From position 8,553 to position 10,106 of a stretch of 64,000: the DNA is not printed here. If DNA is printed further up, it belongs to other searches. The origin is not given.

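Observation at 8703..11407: Mur-ligase-like gene plus ATP-grasp ligase gene: possible split, order-reversed cyanophycin-synthetase-like or novel peptide-forming system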

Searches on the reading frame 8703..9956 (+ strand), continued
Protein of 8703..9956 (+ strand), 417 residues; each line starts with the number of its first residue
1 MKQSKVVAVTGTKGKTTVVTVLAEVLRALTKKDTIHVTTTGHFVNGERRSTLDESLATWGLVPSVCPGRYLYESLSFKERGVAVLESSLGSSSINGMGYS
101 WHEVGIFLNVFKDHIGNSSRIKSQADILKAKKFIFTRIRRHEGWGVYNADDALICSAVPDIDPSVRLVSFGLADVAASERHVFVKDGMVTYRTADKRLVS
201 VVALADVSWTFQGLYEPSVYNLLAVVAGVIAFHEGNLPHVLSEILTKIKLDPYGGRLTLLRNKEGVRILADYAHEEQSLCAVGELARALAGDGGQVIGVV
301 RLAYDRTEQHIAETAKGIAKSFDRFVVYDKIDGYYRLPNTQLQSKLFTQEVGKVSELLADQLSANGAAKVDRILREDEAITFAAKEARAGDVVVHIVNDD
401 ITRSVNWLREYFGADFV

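Call 17: find_encoding_contigs(protein=P0051, flank=8000, max_places=3)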
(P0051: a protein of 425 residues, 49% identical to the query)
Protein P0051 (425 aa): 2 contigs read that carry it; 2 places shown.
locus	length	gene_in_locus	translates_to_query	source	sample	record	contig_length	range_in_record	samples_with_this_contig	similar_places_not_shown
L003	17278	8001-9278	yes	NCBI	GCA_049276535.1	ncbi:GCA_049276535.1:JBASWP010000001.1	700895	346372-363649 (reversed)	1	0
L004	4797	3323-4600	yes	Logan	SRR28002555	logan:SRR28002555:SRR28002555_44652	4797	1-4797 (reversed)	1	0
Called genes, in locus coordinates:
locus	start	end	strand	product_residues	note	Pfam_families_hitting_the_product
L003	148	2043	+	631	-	PF00012:HSP70, PF06723:MreB_Mbl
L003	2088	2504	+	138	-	-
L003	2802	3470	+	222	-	PF13302:Acetyltransf_3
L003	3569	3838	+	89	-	PF04226:Transgly_assoc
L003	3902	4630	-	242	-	-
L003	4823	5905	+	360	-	PF00226:DnaJ, PF01556:DnaJ_C, PF00684:DnaJ_CXXCXGXG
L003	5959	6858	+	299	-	PF08443:RimK (weak), PF02955:GSH-S_ATP (weak), PF07478:Dala_Dala_lig_C (faint)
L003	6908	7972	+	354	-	-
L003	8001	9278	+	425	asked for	PF08245:Mur_ligase_M, PF02875:Mur_ligase_C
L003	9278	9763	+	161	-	PF05618:RimB-like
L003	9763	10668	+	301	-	PF18030:Rimk_N, PF14397:ATPgrasp_ST (faint), PF02655:ATP-grasp_3, PF02955:GSH-S_ATP, PF08443:RimK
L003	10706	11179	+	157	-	PF02643:DUF192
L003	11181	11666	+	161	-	-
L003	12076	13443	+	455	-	PF13567:DUF4131 (weak), PF03772:Competence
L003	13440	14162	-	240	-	PF07685:GATase_3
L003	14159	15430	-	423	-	PF08245:Mur_ligase_M, PF08353:MurT_C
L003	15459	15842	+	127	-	-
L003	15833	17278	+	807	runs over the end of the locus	PF13191:AAA_16 (faint), PF20030:bpMoxR (faint), PF20720:nSTAND3 (faint), PF13173:AAA_14 (faint), PF00004:AAA, PF07724:AAA_2, PF07728:AAA_5, PF10431:ClpB_D2-small, +2 more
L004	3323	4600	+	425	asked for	PF08245:Mur_ligase_M, PF02875:Mur_ligase_C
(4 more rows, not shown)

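Call 20: find_related_loci(query=A1, collection=genome_contigs, flank=10000)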
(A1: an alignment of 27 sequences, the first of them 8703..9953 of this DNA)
Query A1 (417 aa) in genome_contigs; peptide patterns used: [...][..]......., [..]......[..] (x = any residue, [..] = any of these).
600 stretches matched a pattern (row limit reached: there are more); 90 encode a relative of the query (tblastn E <= 1e-3); the best 80 are kept; 80 distinct loci.
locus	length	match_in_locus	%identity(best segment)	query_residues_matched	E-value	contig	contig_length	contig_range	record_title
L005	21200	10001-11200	52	20-416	6e-130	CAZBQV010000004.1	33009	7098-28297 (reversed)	MAG TPA_asm: uncultured Candidatus Saccharibacteria bacterium isolate SRP329715_co1_21 genome assembly, contig: NODE_182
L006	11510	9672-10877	51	21-417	4e-124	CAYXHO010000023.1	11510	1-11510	MAG TPA_asm: uncultured Candidatus Saccharibacteria bacterium isolate SRP342105_co1_335 genome assembly, contig: NODE_76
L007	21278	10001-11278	47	1-416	2e-119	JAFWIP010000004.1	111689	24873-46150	Candidatus Saccharibacteria bacterium isolate RGIG5773 Sheep_Ileum-4__c126528, whole genome shotgun sequence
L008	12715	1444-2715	48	5-417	1e-115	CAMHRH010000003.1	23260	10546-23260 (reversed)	MAG: uncultured Candidatus Saccharibacteria bacterium isolate SRR11784289_bin.54_metaWRAP_v1.3_MAG genome assembly, cont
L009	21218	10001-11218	48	20-417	4e-114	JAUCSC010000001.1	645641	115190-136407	MAG: Candidatus Saccharibacteria bacterium isolate RYN_401 scaffold_1566659, whole genome shotgun sequence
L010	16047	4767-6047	48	3-417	2e-112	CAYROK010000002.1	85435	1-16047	MAG TPA_asm: uncultured Candidatus Saccharibacteria bacterium isolate SRP286056_co1_650 genome assembly, contig: NODE_21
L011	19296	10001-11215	46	21-417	9e-111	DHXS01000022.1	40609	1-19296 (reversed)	MAG TPA_asm: Candidatus Saccharibacteria bacterium UBA5150 UBA5150_contig_22201, whole genome shotgun sequence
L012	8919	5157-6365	47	21-417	8e-110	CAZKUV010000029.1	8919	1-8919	MAG TPA_asm: uncultured Candidatus Saccharibacteria bacterium isolate SRP268622_co1_260 genome assembly, contig: NODE_18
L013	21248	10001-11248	47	3-417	3e-104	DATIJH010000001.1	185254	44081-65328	MAG TPA_asm: Candidatus Saccharimonadales bacterium isolate SMAG_U15686 k141_43174, whole genome shotgun sequence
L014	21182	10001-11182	42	33-417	1e-92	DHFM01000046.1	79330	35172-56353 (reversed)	MAG TPA_asm: Candidatus Moranbacteria bacterium UBA4824 UBA4824_contig_89348, whole genome shotgun sequence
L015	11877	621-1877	40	5-417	2e-92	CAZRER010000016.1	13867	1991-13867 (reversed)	MAG TPA_asm: uncultured Bdellovibrionales bacterium isolate SRP163575_co2_298 genome assembly, contig: NODE_5547_length_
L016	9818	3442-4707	41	2-417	3e-92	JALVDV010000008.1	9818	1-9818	MAG: Candidatus Moraniibacteriota bacterium isolate 134-614_metabat2_scaf2bin.060 134-614_scaffold_4233_c1, whole genome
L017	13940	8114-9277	40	31-412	6e-82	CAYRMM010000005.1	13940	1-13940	MAG TPA_asm: uncultured Gammaproteobacteria bacterium isolate SRP093185_co1_214 genome assembly, contig: NODE_3030_lengt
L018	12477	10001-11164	40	31-412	4e-79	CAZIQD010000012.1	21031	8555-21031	MAG TPA_asm: uncultured Gammaproteobacteria bacterium isolate SRP319275_co1_349 genome assembly, contig: NODE_2585_lengt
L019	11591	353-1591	37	6-412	4e-71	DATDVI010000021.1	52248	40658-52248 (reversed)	MAG TPA_asm: Candidatus Andersenbacteria bacterium isolate SMAG_U8080 k141_427619, whole genome shotgun sequence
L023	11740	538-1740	30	1-398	1e-48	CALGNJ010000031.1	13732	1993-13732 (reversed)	MAG: Candidatus Pacebacteria bacterium isolate L1_Bin_METABAT__222_1 genome assembly, contig: c_000000087571, whole geno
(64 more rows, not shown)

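Call 32: find_encoding_contigs(protein=window:8703-9956:+, flank=3000, max_places=4)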
Protein window:8703-9956:+ (417 aa): 24 contigs read that carry it; 4 places shown.
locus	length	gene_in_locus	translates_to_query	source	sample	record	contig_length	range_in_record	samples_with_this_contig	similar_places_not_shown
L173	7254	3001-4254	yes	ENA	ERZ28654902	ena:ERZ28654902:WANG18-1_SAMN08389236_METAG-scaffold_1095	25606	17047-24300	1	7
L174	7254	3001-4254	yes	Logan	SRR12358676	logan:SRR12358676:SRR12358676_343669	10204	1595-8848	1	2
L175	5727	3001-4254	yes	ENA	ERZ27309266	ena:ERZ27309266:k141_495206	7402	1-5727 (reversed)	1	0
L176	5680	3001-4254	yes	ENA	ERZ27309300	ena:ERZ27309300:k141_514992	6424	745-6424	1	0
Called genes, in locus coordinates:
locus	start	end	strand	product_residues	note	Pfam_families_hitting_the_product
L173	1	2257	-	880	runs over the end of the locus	PF00690:Cation_ATPase_N, PF00122:E1-E2_ATPase, PF13246:Cation_ATPase, PF00702:Hydrolase, PF08282:Hydrolase_3 (faint), PF00689:Cation_ATPase_C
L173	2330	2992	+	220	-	PF13098:Thioredoxin_2 (faint), PF13462:Thioredoxin_4, PF01323:DSBA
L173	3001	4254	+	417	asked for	PF08245:Mur_ligase_M, PF02875:Mur_ligase_C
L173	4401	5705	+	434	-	PF13535:ATP-grasp_4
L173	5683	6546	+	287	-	PF14240:YHYH (faint)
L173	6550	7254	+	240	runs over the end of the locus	PF13482:RNase_H_2 (weak), PF03104:DNA_pol_B_exo1 (weak), PF10108:DNA_pol_B_exo2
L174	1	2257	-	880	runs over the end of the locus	PF00690:Cation_ATPase_N, PF00122:E1-E2_ATPase, PF13246:Cation_ATPase, PF00702:Hydrolase, PF08282:Hydrolase_3 (faint), PF00689:Cation_ATPase_C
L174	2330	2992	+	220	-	PF13098:Thioredoxin_2 (faint), PF13462:Thioredoxin_4, PF01323:DSBA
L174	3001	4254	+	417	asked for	PF08245:Mur_ligase_M, PF02875:Mur_ligase_C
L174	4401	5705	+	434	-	PF13535:ATP-grasp_4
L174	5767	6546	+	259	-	PF14240:YHYH (faint)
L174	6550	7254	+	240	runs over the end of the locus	PF13482:RNase_H_2 (weak), PF03104:DNA_pol_B_exo1 (weak), PF10108:DNA_pol_B_exo2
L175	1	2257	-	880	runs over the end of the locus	PF00690:Cation_ATPase_N, PF00122:E1-E2_ATPase, PF13246:Cation_ATPase, PF00702:Hydrolase, PF08282:Hydrolase_3 (faint), PF00689:Cation_ATPase_C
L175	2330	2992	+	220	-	PF13098:Thioredoxin_2 (faint), PF13462:Thioredoxin_4, PF01323:DSBA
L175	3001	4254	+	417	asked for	PF08245:Mur_ligase_M, PF02875:Mur_ligase_C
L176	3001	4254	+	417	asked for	PF08245:Mur_ligase_M, PF02875:Mur_ligase_C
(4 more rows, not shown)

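Call 35: search_protein_families(library=pfam, max_evalue=0.01, proteins=[L001:7056-7904:+, L003:5959-6855:+, L003:6908-7969:+, L003:9763-10665:+])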
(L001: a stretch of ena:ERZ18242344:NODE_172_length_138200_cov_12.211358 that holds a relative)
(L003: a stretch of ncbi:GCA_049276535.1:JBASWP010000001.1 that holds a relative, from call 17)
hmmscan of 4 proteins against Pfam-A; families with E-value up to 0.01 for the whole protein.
L001:7056-7904:+ (283 aa): 6 families
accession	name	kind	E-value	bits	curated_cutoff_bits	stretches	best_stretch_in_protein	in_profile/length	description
PF08443.16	RimK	-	1.3e-31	110.2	21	1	92-275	3-187/188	RimK-like ATP-grasp domain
PF02955.21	GSH-S_ATP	-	1.6e-11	44.4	23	1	128-240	34-154/175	Prokaryotic glutathione synthetase, ATP-grasp domain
PF02655.19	ATP-grasp_3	-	4.7e-06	27.2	23.2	1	91-252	2-154/160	ATP-grasp domain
PF14397.11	ATPgrasp_ST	-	1.1e-05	25.3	31.4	1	88-153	17-88/278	Sugar-transfer associated ATP-grasp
PF14398.11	ATPgrasp_YheCD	-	2e-05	24.4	26.8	0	182-258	140-230/255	YheC/D like ATP-grasp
PF02222.28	ATP-grasp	-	0.00077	19.6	27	1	103-179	6-88/179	ATP-grasp domain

L003:5959-6855:+ (299 aa): 6 families
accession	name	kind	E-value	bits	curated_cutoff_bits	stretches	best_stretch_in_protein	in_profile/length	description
PF08443.16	RimK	-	9.1e-07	29.1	21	1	39-141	2-106/188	RimK-like ATP-grasp domain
PF02955.21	GSH-S_ATP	-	1.1e-05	25.3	23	1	55-140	12-102/175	Prokaryotic glutathione synthetase, ATP-grasp domain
PF07478.18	Dala_Dala_lig_C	-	1.6e-05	25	24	1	77-135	39-96/204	D-ala D-ala ligase C-terminus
PF01071.24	GARS_A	-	0.0001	22.7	27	1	40-138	2-108/194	Phosphoribosylglycinamide synthetase, ATP-grasp (A) domain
PF02655.19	ATP-grasp_3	-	0.00074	20.1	23.2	1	39-130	2-79/160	ATP-grasp domain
PF14397.11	ATPgrasp_ST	-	0.0019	17.9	31.4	1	36-97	17-83/278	Sugar-transfer associated ATP-grasp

L003:6908-7969:+ (354 aa): 0 families

L003:9763-10665:+ (301 aa): 7 families
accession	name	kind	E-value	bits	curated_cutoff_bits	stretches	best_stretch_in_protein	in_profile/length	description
PF08443.16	RimK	-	1.6e-55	188.1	21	1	98-286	2-188/188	RimK-like ATP-grasp domain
PF18030.7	Rimk_N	-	7.5e-37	126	26.4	1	1-94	1-94/94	RimK PreATP-grasp domain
PF02955.21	GSH-S_ATP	-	5.6e-14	52.4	23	1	113-251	11-153/175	Prokaryotic glutathione synthetase, ATP-grasp domain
PF02655.19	ATP-grasp_3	-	5e-12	46.6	23.2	1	99-263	3-155/160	ATP-grasp domain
PF14397.11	ATPgrasp_ST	-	8.1e-10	38.8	31.4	1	98-227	20-180/278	Sugar-transfer associated ATP-grasp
PF02222.28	ATP-grasp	-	0.0017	18.5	27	1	106-181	2-77/179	ATP-grasp domain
PF03133.20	TTL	-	0.0098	15.6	20.1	0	116-181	47-107/292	Tubulin-tyrosine ligase family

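Call 37: search_solved_structures(query=L001:7056-7904:+, max_evalue=0.1)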
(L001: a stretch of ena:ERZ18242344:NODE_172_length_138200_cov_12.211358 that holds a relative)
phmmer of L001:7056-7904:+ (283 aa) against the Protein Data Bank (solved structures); distinct sequences matched with E-value up to 0.1: 19.
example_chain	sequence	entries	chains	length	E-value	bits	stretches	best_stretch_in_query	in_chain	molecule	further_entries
7qyr_A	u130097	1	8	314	1.1e-19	73.9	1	92-275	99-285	Probable alpha-L-glutamate ligase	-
7qys_A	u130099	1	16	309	4.6e-18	68.6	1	92-276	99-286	Probable alpha-L-glutamate ligase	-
5zct_A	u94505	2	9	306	2.8e-16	62.7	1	93-276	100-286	Ribosomal protein S6--L-glutamate ligase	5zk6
4iwx_A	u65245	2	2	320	3.2e-16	62.5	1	93-276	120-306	Ribosomal protein S6 modification protein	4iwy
3vpb_A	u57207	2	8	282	4.7e-05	25.9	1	91-272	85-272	Putative acetylornithine deacetylase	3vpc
7wac_A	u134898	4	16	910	7.3e-05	25.3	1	92-192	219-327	Cyanophycin synthase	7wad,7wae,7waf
3orq_A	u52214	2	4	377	0.0001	24.8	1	87-180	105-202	N5-Carboxyaminoimidazole ribonucleotide synthetase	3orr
3vpd_A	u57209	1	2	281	0.00022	23.7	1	97-273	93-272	Ribosomal protein S6 modification protein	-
1gsa_A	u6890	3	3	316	0.00097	21.6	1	130-240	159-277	GLUTATHIONE SYNTHETASE | GLUTATHIONE BIOSYNTHETIC LIGASE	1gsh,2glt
5k2m_A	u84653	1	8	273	0.0017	20.8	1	102-278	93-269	RimK-related lysine biosynthesis protein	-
7lg5_A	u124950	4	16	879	0.0049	19.3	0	116-192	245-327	Cyanophycin synthase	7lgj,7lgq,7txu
7txv_A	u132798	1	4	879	0.0049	19.3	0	116-192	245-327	Cyanophycin synthase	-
2odt_X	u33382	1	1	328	0.0084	18.5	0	214-261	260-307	Inositol-tetrakisphosphate 1-kinase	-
13lz_A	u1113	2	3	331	0.0087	18.5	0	214-261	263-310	Inositol-tetrakisphosphate 1-kinase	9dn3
2q7d_A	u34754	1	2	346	0.0099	18.3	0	214-261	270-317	Inositol-tetrakisphosphate 1-kinase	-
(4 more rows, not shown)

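Call 41: find_homologous_proteins(query=L001:7056-7904:+)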
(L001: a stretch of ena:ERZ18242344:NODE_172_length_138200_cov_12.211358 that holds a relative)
Query L001:7056-7904:+ (283 aa): 13 proteins with E <= 0.001 among 763 candidates.
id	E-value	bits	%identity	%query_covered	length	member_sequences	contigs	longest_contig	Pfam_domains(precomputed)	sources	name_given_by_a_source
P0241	4.7e-182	621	100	100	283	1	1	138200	PF02955.22,PF14397.12,PF08443.17,PF02655.20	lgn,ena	-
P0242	1.6e-125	436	69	98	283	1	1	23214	PF02955.22,PF08443.17,PF02655.20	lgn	-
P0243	2.0e-89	317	54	99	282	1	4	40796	PF02955.22,PF08443.17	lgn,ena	-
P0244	1.3e-74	269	49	95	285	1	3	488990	PF02955.22,PF08443.17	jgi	jgi:RimK family alpha-L-glutamate ligase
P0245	1.4e-74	269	46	98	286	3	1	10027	PF02955.22,PF08443.17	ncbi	-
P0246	1.5e-71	259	43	99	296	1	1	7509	PF02955.22,PF08443.17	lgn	-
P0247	2.6e-57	212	40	98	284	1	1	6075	PF02955.22,PF08443.17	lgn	-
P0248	3.8e-46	176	36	98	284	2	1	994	PF02955.22,PF08443.17,PF02655.20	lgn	-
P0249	1.8e-19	88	36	65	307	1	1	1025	PF18030.8,PF02955.22,PF14397.12,PF08443.17,PF02655.20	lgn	-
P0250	1.2e-15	75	30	98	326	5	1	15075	PF18030.8,PF02955.22,PF14397.12,PF02222.28,PF08443.17,PF02655.20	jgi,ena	-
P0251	1.1e-14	72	34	64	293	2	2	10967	PF02955.22,PF14397.12,PF14398.12,PF08443.17,PF02655.20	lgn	-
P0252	1.7e-9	55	33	53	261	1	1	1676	PF02955.22,PF14397.12,PF08443.17,PF02655.20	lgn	-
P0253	5.5e-7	47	29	62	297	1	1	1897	PF18030.8,PF02955.22,PF08443.17,PF02655.20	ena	-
